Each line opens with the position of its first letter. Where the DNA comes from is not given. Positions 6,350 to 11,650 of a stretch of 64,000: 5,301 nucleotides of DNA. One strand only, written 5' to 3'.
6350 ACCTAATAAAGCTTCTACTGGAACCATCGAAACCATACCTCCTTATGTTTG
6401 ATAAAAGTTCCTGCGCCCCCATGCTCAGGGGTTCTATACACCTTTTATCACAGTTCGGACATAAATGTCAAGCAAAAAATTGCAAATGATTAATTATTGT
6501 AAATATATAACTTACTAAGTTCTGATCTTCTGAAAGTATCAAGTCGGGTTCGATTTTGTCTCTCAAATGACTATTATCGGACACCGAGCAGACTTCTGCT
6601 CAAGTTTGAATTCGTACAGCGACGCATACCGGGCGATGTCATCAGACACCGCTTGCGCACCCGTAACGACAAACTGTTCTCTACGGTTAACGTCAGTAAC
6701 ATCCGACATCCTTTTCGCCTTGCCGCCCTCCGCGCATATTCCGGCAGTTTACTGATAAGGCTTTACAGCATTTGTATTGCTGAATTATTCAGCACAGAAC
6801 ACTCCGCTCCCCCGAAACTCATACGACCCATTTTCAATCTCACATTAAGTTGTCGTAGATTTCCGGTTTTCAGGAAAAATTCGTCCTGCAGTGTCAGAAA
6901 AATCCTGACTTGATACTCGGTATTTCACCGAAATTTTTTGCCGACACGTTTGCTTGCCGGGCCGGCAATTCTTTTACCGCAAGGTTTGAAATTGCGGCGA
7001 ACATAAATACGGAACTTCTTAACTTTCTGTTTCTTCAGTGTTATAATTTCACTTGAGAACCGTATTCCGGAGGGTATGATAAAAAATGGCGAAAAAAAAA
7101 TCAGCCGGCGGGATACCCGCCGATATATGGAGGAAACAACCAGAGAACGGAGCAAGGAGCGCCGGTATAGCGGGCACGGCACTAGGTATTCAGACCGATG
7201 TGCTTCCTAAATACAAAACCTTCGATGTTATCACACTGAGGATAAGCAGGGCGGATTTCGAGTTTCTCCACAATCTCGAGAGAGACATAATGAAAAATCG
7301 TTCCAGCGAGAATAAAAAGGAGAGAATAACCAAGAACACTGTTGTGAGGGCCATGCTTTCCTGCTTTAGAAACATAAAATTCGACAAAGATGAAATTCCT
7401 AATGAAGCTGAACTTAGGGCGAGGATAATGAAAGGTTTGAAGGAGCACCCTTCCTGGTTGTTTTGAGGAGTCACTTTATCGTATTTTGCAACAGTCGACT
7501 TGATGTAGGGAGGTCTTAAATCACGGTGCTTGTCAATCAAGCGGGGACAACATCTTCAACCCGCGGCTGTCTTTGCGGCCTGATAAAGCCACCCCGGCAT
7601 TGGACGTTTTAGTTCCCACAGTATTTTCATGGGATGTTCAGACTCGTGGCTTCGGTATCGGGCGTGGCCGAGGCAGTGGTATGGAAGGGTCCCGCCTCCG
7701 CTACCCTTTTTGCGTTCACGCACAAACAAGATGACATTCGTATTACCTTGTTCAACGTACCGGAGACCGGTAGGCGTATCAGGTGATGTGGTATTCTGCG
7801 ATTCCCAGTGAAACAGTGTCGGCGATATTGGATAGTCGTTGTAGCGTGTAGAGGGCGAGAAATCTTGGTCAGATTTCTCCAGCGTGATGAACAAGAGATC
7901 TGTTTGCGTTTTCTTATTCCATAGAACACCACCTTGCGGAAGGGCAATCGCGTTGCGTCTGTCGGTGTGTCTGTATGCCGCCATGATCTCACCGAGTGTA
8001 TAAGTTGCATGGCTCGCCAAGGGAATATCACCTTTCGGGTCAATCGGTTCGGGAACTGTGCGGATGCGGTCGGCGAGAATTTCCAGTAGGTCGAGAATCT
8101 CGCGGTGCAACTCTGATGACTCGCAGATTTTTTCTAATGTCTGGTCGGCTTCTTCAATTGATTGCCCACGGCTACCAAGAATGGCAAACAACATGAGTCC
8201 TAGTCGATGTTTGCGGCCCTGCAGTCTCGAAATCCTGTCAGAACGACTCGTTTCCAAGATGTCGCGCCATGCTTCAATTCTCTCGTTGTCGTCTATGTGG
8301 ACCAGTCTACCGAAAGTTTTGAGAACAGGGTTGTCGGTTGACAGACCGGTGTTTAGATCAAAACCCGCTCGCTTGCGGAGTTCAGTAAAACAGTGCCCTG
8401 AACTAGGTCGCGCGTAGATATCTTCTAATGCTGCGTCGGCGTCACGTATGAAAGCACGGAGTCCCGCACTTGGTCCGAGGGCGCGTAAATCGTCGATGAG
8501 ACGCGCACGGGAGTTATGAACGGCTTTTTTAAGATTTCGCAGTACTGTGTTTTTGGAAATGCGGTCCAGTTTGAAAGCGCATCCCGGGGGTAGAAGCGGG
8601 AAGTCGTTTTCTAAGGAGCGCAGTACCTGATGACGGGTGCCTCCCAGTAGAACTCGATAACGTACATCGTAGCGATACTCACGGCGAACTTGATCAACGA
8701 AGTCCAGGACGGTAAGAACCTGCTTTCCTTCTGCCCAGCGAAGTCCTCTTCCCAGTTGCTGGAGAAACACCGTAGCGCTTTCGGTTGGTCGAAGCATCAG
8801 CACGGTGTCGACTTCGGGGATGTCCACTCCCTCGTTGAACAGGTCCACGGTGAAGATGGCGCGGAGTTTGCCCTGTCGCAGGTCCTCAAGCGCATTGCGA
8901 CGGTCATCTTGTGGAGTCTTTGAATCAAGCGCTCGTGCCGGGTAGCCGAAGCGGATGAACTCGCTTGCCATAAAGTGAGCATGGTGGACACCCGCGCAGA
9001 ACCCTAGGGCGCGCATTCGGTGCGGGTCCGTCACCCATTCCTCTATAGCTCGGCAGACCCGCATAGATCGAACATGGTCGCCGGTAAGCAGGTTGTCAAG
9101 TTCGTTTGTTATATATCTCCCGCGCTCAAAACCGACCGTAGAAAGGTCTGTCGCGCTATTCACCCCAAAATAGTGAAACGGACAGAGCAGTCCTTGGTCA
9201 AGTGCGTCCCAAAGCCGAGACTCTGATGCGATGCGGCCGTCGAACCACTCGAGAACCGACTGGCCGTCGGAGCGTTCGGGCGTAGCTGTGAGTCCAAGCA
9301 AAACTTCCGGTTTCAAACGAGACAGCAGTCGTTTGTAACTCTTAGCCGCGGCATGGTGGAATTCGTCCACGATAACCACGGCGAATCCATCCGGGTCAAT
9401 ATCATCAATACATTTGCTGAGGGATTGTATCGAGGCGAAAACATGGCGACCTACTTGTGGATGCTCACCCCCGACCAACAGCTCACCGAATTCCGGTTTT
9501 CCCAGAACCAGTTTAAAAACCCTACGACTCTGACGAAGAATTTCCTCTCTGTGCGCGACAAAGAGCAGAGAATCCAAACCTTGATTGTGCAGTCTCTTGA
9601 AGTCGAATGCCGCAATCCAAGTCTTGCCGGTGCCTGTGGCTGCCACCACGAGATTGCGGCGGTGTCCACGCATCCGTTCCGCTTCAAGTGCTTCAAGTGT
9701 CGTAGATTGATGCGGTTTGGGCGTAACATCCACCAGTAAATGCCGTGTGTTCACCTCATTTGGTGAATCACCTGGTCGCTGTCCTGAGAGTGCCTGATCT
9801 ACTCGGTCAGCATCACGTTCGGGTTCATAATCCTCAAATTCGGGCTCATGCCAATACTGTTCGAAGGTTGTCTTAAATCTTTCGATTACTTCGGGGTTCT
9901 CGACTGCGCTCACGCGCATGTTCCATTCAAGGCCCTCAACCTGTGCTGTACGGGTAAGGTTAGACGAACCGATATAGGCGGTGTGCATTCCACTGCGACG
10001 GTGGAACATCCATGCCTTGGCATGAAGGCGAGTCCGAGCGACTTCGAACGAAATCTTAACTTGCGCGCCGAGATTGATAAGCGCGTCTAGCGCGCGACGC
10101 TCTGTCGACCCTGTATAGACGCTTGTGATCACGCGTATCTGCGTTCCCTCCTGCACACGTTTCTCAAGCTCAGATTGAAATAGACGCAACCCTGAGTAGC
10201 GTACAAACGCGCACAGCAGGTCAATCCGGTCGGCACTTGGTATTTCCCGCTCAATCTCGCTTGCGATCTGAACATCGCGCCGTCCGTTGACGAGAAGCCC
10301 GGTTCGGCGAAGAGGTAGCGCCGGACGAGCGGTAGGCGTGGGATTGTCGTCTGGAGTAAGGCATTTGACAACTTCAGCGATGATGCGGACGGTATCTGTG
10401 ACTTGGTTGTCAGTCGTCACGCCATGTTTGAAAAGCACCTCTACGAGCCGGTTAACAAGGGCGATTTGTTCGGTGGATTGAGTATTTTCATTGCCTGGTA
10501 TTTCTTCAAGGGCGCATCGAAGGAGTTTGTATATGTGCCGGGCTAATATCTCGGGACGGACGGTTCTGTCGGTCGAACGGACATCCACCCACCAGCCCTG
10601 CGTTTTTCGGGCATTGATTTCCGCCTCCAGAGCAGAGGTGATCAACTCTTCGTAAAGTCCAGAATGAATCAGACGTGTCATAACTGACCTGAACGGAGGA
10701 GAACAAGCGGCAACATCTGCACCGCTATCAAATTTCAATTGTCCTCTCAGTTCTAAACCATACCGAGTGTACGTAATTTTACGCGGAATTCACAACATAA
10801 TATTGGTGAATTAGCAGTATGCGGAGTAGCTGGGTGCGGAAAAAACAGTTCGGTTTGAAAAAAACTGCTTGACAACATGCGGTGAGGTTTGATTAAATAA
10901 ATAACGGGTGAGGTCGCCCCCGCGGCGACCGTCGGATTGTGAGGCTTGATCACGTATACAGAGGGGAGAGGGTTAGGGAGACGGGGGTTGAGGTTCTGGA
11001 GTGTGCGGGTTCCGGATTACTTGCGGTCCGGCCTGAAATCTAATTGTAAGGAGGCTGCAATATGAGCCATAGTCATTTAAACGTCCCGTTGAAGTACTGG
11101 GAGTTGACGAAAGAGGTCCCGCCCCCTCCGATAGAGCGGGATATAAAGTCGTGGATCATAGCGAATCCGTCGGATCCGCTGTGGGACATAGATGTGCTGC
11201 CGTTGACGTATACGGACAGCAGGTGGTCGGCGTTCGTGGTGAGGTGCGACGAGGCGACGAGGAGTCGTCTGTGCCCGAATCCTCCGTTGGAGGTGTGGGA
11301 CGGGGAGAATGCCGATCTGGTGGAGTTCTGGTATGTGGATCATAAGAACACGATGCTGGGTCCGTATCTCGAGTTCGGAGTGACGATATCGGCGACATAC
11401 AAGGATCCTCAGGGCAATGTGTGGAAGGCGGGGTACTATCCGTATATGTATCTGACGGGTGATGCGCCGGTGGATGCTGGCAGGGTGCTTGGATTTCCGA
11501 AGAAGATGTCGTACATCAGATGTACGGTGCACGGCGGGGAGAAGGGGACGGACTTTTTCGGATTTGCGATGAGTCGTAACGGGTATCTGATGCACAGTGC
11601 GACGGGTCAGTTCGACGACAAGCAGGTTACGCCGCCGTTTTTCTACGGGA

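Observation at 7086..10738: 1060-aa PLD(HKD)-nuclease / SF2 helicase / DUF3427-type fusion with a convergent small basic protein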

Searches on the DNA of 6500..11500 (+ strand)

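Call 12: search_dna_similar(query=window:6500-11500:+, collection=plasmids, mode=near, max_rows=10)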
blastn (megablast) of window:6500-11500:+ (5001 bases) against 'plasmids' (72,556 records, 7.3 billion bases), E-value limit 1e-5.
No match.

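Call 13: search_dna_similar(query=window:6500-11500:+, collection=phages, mode=near, max_rows=10)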
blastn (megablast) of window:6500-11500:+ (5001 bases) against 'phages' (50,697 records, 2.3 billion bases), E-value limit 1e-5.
No match.
